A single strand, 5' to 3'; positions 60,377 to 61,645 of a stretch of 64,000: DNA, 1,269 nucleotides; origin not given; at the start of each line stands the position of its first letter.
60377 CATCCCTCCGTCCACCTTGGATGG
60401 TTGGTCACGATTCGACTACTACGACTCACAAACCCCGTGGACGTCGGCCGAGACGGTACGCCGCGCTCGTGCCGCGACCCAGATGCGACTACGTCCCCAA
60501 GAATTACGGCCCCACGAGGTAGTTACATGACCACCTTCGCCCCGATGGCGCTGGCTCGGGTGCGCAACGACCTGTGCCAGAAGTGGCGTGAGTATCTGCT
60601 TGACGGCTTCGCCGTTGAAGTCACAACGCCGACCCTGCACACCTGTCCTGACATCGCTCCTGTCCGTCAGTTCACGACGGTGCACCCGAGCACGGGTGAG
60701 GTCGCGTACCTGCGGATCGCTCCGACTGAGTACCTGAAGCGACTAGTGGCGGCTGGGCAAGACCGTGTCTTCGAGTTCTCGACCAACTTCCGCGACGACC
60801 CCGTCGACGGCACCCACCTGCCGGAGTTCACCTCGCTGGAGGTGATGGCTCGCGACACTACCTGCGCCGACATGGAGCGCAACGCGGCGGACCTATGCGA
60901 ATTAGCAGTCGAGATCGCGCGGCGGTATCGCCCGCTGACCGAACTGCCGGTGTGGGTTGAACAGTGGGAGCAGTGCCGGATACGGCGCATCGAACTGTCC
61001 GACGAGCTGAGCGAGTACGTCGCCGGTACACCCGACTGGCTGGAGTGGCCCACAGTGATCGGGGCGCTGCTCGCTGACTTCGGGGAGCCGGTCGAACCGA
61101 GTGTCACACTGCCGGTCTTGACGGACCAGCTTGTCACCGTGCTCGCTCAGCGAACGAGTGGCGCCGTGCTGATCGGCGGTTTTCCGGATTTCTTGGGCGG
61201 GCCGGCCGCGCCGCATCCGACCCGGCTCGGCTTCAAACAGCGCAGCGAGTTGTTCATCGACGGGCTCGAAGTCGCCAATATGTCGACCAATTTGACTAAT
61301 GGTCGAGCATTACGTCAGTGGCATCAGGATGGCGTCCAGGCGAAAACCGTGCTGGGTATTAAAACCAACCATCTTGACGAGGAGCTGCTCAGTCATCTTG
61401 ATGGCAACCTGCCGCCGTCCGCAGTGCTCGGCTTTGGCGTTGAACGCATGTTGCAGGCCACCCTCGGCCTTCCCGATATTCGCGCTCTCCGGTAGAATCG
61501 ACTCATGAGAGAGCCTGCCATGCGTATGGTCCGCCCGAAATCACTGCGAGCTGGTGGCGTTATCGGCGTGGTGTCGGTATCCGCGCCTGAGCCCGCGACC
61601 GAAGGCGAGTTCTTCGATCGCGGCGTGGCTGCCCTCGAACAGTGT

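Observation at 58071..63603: Compact operon: MoaA-like rSAM, B12-rSAM, EpmA-like aaRS core, MccF-like peptidase, unknown protein, SDR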

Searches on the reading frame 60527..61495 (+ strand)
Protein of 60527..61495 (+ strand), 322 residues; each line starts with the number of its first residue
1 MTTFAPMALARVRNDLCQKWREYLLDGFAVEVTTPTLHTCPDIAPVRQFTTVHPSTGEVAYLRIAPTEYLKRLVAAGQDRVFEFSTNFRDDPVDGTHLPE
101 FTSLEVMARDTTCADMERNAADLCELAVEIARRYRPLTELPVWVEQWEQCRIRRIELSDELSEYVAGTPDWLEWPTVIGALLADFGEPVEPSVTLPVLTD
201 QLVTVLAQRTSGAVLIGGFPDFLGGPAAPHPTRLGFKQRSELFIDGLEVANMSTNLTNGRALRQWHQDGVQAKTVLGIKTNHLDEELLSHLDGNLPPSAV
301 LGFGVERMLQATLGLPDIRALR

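Call 3: search_protein_families(library=pfam, proteins=[window:60527-61495:+], max_evalue=0.01)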
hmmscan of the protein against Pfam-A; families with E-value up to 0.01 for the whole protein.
window:60527-61495:+ (322 aa): 2 families
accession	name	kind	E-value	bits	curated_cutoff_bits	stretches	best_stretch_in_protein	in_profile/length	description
PF00152.25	tRNA-synt_2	-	1.2e-26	93.9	25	1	10-320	22-300/308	tRNA synthetases class II (D, K and N)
PF01409.25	tRNA-synt_2d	-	5.7e-06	26.4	19.8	0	80-117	104-143/246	tRNA synthetases class II core domain (F)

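Call 5: search_protein_families(library=ncbifam, proteins=[window:60527-61495:+], max_evalue=0.01)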
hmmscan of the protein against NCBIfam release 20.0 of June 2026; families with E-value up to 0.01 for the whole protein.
window:60527-61495:+ (322 aa): 15 families
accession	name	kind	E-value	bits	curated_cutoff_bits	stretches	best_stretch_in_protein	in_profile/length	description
TIGR00499.1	lysS_bact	equivalog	6.7e-35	120.7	427.6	1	12-309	174-474/496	lysine--tRNA ligase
NF001756.1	PRK00484.1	subfamily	2.3e-34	118.9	468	1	11-318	170-476/488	lysine--tRNA ligase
TIGR00462.1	genX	equivalog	1.9e-28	99.8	286.9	1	11-319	2-299/304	EF-P lysine aminoacylase EpmA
NF002821.0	PRK02983.1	equivalog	4.7e-26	91.1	742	1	9-309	777-1081/1102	bifunctional lysylphosphatidylglycerol synthetase/lysine--tRNA ligase LysX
NF009101.0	PRK12445.1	subfamily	9e-25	87.2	1026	2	11-109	185-283/505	lysine--tRNA ligase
NF006828.0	PRK09350.1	equivalog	1.9e-22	80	264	2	10-116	16-127/325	elongation factor P--(R)-beta-lysine ligase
TIGR00458.1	aspS_nondisc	equivalog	7.1e-10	38.4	368.4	1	8-107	131-229/428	aspartate--tRNA(Asn) ligase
NF003483.0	PRK05159.1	equivalog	1.5e-08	34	353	1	8-106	135-232/438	aspartate--tRNA(Asn) ligase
NF003210.0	PRK04172.1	equivalog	6e-06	25.4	350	1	76-114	351-391/496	phenylalanine--tRNA ligase subunit alpha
NF005054.0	PRK06462.1-4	equivalog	2.7e-05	23.4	309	0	73-138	93-163/318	asparagine synthetase A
TIGR00468.1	pheS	equivalog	0.00039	19.8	237.45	0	78-111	180-213/324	phenylalanine--tRNA ligase subunit alpha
NF001750.0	PRK00476.1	equivalog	0.0004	18.8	443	1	11-106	145-240/590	aspartate--tRNA ligase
NF009460.0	PRK12820.1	equivalog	0.00064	17.9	1379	1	13-108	176-271/723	bifunctional aspartyl-tRNA synthetase/aspartyl/glutamyl-tRNA amidotransferase subunit C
NF005052.0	PRK06462.1-1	equivalog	0.0013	17.9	368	1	11-130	50-172/353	asparagine synthetase A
TIGR00459.1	aspS_bact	equivalog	0.0037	15.6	373.85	0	11-106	140-235/586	aspartate--tRNA ligase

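Call 7: find_encoding_contigs(protein=window:60527-61495:+, flank=10000, max_places=6)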
Protein window:60527-61495:+ (322 aa): 1 contig read that carries it; 1 place shown.
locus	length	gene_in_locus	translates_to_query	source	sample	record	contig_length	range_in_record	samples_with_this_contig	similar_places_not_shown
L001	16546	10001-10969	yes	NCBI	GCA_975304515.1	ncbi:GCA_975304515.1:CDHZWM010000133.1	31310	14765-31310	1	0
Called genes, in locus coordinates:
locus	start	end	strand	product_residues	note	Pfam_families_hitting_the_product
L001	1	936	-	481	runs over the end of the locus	PF01381:HTH_3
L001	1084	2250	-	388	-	PF04055:Radical_SAM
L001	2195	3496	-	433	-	PF02403:Seryl_tRNA_N, PF00587:tRNA-synt_2b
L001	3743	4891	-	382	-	PF00691:OmpA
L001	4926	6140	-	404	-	-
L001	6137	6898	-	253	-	-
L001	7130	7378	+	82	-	-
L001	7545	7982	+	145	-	PF04055:Radical_SAM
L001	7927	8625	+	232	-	PF04055:Radical_SAM (weak)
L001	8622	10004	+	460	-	PF02310:B12-binding, PF04055:Radical_SAM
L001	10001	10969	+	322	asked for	PF00152:tRNA-synt_2, PF01409:tRNA-synt_2d (faint)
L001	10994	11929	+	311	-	PF02016:Peptidase_S66, PF17676:Peptidase_S66C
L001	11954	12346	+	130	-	-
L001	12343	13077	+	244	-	PF00106:adh_short, PF01370:Epimerase (weak), PF13561:adh_short_C2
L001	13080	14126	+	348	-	PF08279:HTH_11, PF13280:WYL (weak), PF25583:WCX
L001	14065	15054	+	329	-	PF00730:HhH-GPD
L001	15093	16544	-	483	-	?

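Call 8: find_homologous_proteins(query=window:60527-61492:+, max_evalue=0.00001)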
Query window:60527-61492:+ (322 aa): 270 proteins with E <= 0.00001 among 3487 candidates; the best 120 are listed.
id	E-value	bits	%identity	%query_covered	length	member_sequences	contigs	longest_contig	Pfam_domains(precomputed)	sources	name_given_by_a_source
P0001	2.5e-216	735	100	100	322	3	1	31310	PF01409.26,PF00152.26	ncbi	-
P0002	5.8e-160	550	77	100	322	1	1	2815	PF00152.26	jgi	jgi:lysyl-tRNA synthetase class 2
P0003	4.9e-159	547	77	98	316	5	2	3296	PF00152.26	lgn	-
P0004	2.1e-157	542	77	98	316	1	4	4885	PF01409.26,PF00152.26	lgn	-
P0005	3.1e-157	541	77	98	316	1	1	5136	PF01409.26,PF00152.26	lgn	-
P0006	3.0e-152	525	73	100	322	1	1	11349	PF01409.26,PF00152.26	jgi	jgi:lysyl-tRNA synthetase class 2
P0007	9.8e-152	523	74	100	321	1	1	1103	PF01409.26,PF00152.26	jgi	jgi:lysyl-tRNA synthetase class 2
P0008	1.1e-151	523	74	100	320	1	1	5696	PF01409.26,PF00152.26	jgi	jgi:lysyl-tRNA synthetase class II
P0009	1.7e-151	522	73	100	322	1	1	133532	PF01409.26,PF00152.26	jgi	jgi:lysyl-tRNA synthetase class II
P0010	1.8e-151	522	74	100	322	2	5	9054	PF01409.26,PF00152.26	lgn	-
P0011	3.9e-150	518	73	100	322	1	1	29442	PF01409.26,PF00152.26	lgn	-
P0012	8.9e-150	517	72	100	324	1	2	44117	PF00152.26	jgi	jgi:lysyl-tRNA synthetase class II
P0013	3.2e-149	515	73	100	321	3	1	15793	PF01409.26,PF00152.26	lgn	-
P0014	3.5e-149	515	72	100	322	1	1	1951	PF01409.26,PF00152.26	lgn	-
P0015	4.8e-149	514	73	100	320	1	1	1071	PF01409.26,PF00152.26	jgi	jgi:lysyl-tRNA synthetase class II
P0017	1.7e-146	506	72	100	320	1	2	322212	PF00152.26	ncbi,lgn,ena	-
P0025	5.8e-142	491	70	100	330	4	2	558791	PF01409.26,PF00152.26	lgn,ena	-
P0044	5.8e-74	267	46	99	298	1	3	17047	PF00152.26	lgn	-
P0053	7.0e-60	221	41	96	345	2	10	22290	PF01409.26,PF00152.26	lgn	-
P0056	4.7e-59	219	41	96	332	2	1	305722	PF01409.26,PF00152.26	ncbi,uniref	ncbi:amino acid--tRNA ligase-related protein [Brevundimonas sp.]|uniref:amino acid--tRNA ligase-rela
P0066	8.5e-48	182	38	93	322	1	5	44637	PF01409.26,PF00152.26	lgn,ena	-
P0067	6.9e-42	162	37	98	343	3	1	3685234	PF01409.26,PF00152.26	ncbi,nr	ncbi:MAG: hypothetical protein M5R37_02135 [Melioribacteraceae bacterium]|nr:hypothetical protein [M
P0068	1.3e-39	155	34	91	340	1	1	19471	PF00152.26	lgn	-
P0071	1.6e-35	141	34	93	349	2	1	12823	PF01409.26,PF00152.26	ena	-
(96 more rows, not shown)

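Call 9: find_encoding_contigs(protein=P0017, flank=10000, max_places=2)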
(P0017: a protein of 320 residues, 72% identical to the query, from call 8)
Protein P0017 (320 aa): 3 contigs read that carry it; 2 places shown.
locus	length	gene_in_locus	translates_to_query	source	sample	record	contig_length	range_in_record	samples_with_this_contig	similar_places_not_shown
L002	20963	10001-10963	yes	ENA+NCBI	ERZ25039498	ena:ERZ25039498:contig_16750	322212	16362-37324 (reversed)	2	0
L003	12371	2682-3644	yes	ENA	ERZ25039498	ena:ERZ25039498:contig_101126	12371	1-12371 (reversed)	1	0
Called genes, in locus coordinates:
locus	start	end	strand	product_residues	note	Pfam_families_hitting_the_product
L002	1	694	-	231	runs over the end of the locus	PF14518:Haem_oxygenas_2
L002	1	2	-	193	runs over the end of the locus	-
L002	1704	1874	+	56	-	PF00196:GerE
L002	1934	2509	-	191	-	PF08534:Redoxin, PF00578:AhpC-TSA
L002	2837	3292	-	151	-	-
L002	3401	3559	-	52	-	-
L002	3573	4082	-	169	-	-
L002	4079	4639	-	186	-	-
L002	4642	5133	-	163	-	PF07291:MauE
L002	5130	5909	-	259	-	-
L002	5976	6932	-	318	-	PF00587:tRNA-synt_2b (weak), PF13393:tRNA-synt_His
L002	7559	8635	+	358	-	PF04055:Radical_SAM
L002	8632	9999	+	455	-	PF02310:B12-binding, PF04055:Radical_SAM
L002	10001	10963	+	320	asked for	PF00152:tRNA-synt_2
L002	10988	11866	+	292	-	PF02016:Peptidase_S66, PF17676:Peptidase_S66C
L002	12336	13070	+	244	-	PF00106:adh_short, PF08659:KR (weak), PF13561:adh_short_C2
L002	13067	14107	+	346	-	PF08220:HTH_DeoR (weak), PF08279:HTH_11, PF13280:WYL (weak), PF25583:WCX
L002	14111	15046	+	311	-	PF00730:HhH-GPD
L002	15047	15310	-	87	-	PF04149:DUF397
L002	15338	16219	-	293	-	PF13560:HTH_31, PF19054:DUF5753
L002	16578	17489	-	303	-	PF00089:Trypsin, PF13365:Trypsin_2, PF13180:PDZ_2, PF17820:PDZ_6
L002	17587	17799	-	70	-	-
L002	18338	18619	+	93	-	PF02604:PhdYeFM_antitox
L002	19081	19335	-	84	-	-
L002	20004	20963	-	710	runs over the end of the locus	PF02384:N6_Mtase, PF20473:MmeI_Mtase (faint), PF07669:Eco57I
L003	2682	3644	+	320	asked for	PF00152:tRNA-synt_2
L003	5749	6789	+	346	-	PF08220:HTH_DeoR (weak), PF08279:HTH_11, PF13280:WYL (weak), PF25583:WCX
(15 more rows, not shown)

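Call 10: find_encoding_contigs(protein=P0025, flank=10000, max_places=2)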
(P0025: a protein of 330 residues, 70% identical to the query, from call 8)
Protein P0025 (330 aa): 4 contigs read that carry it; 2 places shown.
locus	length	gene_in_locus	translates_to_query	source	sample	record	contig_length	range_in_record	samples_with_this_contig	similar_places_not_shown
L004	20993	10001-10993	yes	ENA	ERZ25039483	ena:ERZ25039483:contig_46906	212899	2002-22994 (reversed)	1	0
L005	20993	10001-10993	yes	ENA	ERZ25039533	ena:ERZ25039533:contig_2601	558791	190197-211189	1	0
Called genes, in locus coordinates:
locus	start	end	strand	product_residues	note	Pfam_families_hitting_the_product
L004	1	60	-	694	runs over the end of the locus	-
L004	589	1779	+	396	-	PF00793:DAHP_synth_1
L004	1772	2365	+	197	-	-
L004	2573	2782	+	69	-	-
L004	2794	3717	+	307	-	-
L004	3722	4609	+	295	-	PF01555:N6_N4_Mtase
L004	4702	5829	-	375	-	PF02687:FtsX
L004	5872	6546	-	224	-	PF08843:AbiEii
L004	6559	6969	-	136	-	-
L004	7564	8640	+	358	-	PF04055:Radical_SAM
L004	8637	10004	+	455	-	PF02310:B12-binding, PF04055:Radical_SAM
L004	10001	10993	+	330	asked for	PF00152:tRNA-synt_2, PF01409:tRNA-synt_2d (faint)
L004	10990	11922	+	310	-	PF02016:Peptidase_S66, PF17676:Peptidase_S66C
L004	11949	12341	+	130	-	-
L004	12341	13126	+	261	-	PF00106:adh_short, PF01370:Epimerase, PF08659:KR (faint), PF13561:adh_short_C2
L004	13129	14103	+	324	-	PF00730:HhH-GPD (weak)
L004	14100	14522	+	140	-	-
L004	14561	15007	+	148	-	PF13560:HTH_31, PF01381:HTH_3, PF12844:HTH_19 (faint), PF13443:HTH_26 (faint), PF01381:HTH_3 (weak), PF13560:HTH_31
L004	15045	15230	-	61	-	-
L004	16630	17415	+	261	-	-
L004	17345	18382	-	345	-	PF01548:DEDD_Tnp_IS110, PF02371:Transposase_20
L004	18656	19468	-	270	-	-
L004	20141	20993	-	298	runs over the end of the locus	-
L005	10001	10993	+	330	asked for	PF00152:tRNA-synt_2, PF01409:tRNA-synt_2d (faint)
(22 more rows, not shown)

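Call 11: find_encoding_contigs(protein=P0056, flank=10000, max_places=2)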
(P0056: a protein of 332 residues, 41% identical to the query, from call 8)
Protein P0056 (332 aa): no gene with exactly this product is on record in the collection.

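Call 13: search_protein_families(library=padloc, proteins=[L002:7559-8635:+, window:60527-61495:+, L001:13080-14126:+, L001:14065-15054:+, L001:1084-2250:-, L001:7130-7378:+], max_evalue=0.01)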
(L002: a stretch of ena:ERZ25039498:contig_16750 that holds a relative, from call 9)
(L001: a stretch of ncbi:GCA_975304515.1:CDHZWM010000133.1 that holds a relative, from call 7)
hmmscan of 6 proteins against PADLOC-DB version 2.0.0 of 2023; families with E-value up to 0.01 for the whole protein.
L002:7559-8635:+ (358 aa): 2 families
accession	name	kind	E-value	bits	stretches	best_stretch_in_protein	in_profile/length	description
PDLC02903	pVip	-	4.1e-10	37.6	1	27-204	6-180/257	Viperins not associated with kinases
PDLC02904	pVip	-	1.2e-06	26.3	1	28-200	10-179/262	Viperins associated with kinases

window:60527-61495:+ (322 aa): 0 families

L001:13080-14126:+ (348 aa): 3 families
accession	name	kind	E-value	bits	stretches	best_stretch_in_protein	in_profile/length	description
PDLC01457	WYL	-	2e-33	113.9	1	5-297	2-229/229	"CAS-I,CAS-II,CAS-III,CAS-IV,CAS-V,CAS-VI; associated_signaling"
PDLC01652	WYL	-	1.9e-24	84.8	1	133-309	16-162/162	"CAS-I,CAS-II,CAS-III,CAS-IV,CAS-V,CAS-VI; associated_signaling"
PDLC01766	Cas3c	-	8.8e-12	42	1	12-324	13-329/1009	-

L001:14065-15054:+ (329 aa): 0 families

L001:1084-2250:- (388 aa): 2 families
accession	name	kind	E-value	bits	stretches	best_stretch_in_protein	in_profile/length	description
PDLC02903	pVip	-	4.9e-14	50.4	1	62-228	9-152/257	Viperins not associated with kinases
PDLC02904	pVip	-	3.8e-10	37.7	1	62-237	12-163/262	Viperins associated with kinases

L001:7130-7378:+ (82 aa): 0 families

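Call 14: search_protein_families(library=pfam, proteins=[L002:7559-8635:+, L001:13080-14126:+, L001:14065-15054:+, L001:1084-2250:-, L001:7130-7378:+, L001:3743-4891:-, L001:4926-6140:-, L001:6137-6898:-, L004:14100-14522:+, L004:13129-14103:+], max_evalue=0.01)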
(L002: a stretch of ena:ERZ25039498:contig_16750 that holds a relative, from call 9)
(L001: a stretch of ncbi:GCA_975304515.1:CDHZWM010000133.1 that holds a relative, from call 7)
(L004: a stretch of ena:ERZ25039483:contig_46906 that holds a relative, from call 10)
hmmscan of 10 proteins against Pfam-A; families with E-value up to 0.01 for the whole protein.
L002:7559-8635:+ (358 aa): 2 families
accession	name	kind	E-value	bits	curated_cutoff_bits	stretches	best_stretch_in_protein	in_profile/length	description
PF04055.27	Radical_SAM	-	5.2e-24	85.7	29.5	1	29-186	5-166/166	Radical SAM superfamily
PF19238.5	Radical_SAM_2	-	3.2e-05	24.1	26.7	1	114-179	68-133/151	Radical SAM-like domain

L001:13080-14126:+ (348 aa): 6 families
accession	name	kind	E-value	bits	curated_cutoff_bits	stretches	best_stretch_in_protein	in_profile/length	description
PF25583.1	WCX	-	1.3e-13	51.5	23.9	1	233-309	3-76/76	WCX domain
PF08279.18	HTH_11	-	3.6e-11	43.2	25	1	12-63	5-55/55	HTH domain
PF13280.12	WYL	-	3.7e-07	30.5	21.8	1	137-198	3-65/70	WYL domain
PF02082.26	Rrf2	-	0.0001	22.9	30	1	17-67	16-68/132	Iron-dependent Transcriptional regulator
PF19187.6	HTH_PafC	-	0.0004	20.7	32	1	7-83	4-87/115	PafC helix-turn-helix domain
PF08220.18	HTH_DeoR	-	0.0021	18.2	21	1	8-50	1-43/57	DeoR-like helix-turn-helix domain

L001:14065-15054:+ (329 aa): 2 families
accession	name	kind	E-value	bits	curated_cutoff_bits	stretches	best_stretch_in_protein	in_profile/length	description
PF00730.31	HhH-GPD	-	1.4e-07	32.2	26.2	1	156-305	3-107/108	HhH-GPD superfamily base excision DNA repair protein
PF00633.29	HHH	-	0.0064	16.7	24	0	243-260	10-27/30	Helix-hairpin-helix motif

L001:1084-2250:- (388 aa): 2 families
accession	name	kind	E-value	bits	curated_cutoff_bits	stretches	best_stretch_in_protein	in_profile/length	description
PF04055.27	Radical_SAM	-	2.1e-17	64.2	29.5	1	58-236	2-166/166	Radical SAM superfamily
PF04311.20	DUF459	-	0.0083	16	27.2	0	97-131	93-126/197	Protein of unknown function (DUF459)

L001:7130-7378:+ (82 aa): 0 families

L001:3743-4891:- (382 aa): 1 family
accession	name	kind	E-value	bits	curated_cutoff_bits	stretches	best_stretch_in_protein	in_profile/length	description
PF00691.25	OmpA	-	4.3e-12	46.7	27.2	1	274-354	2-84/98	OmpA family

L001:4926-6140:- (404 aa): 0 families

L001:6137-6898:- (253 aa): 0 families

L004:14100-14522:+ (140 aa): 0 families

L004:13129-14103:+ (324 aa): 3 families
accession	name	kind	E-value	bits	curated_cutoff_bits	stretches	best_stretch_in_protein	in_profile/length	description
PF00730.31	HhH-GPD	-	6.2e-07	30.2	26.2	1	137-285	3-106/108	HhH-GPD superfamily base excision DNA repair protein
PF00633.29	HHH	-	0.00036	20.7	24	1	224-241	10-27/30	Helix-hairpin-helix motif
PF06029.17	AlkA_N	-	0.0028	18.3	26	0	13-123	2-112/118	AlkA N-terminal domain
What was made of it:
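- On WYL-domain regulators (PafBC/DriD/BrxR type): PF08279, PF13280 and PF25583 (call 14).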

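Call 16: find_related_loci(query=A1, collection=genome_contigs, flank=10000)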
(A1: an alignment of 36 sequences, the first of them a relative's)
Query A1 (322 aa) in genome_contigs; peptide patterns used: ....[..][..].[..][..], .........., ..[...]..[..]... (x = any residue, [..] = any of these).
76 stretches matched a pattern; 7 encode a relative of the query (tblastn E <= 1e-3); 7 distinct loci.
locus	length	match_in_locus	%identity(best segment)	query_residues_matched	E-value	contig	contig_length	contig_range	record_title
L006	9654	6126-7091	91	1-322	0e+0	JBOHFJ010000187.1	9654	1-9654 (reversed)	MAG: Pseudonocardiaceae bacterium isolate SE1533_metabat2.bin.3_sub NODE_584_length_9654_cov_1.645954, whole genome shot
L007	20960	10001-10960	72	1-322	3e-151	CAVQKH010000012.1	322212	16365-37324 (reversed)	MAG: uncultured Actinomycetota bacterium isolate MFD02581.bin.2.214 genome assembly, contig: contig_16750, whole genome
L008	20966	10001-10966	69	1-322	1e-144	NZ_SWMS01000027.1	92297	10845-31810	Prauserella endophytica strain CGMCC 4.7182 Scaffold27, whole genome shotgun sequence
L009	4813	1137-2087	44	8-322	3e-71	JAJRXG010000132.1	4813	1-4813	MAG: Bacteroidetes bacterium isolate Dive96_bin3.134 k141_1410887, whole genome shotgun sequence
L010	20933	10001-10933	41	13-322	2e-63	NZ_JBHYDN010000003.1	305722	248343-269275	MAG: Brevundimonas sp. isolate CCAP1437_1_bin-001 CCAP1437_1_bin-001_c3, whole genome shotgun sequence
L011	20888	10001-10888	33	21-318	3e-46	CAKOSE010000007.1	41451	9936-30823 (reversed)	MAG: uncultured Bacilli bacterium isolate REFINED_METABAT215_TOP10_CONTIGS_1500_ASSEMBLY_K77_MERGED__Hadza_PheChl_Fiber-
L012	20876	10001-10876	34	21-314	1e-44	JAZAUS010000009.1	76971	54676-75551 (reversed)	MAG: Bacilli bacterium isolate R95_purified_bin52 k141_494080_length_76971_cov_24.8671, whole genome shotgun sequence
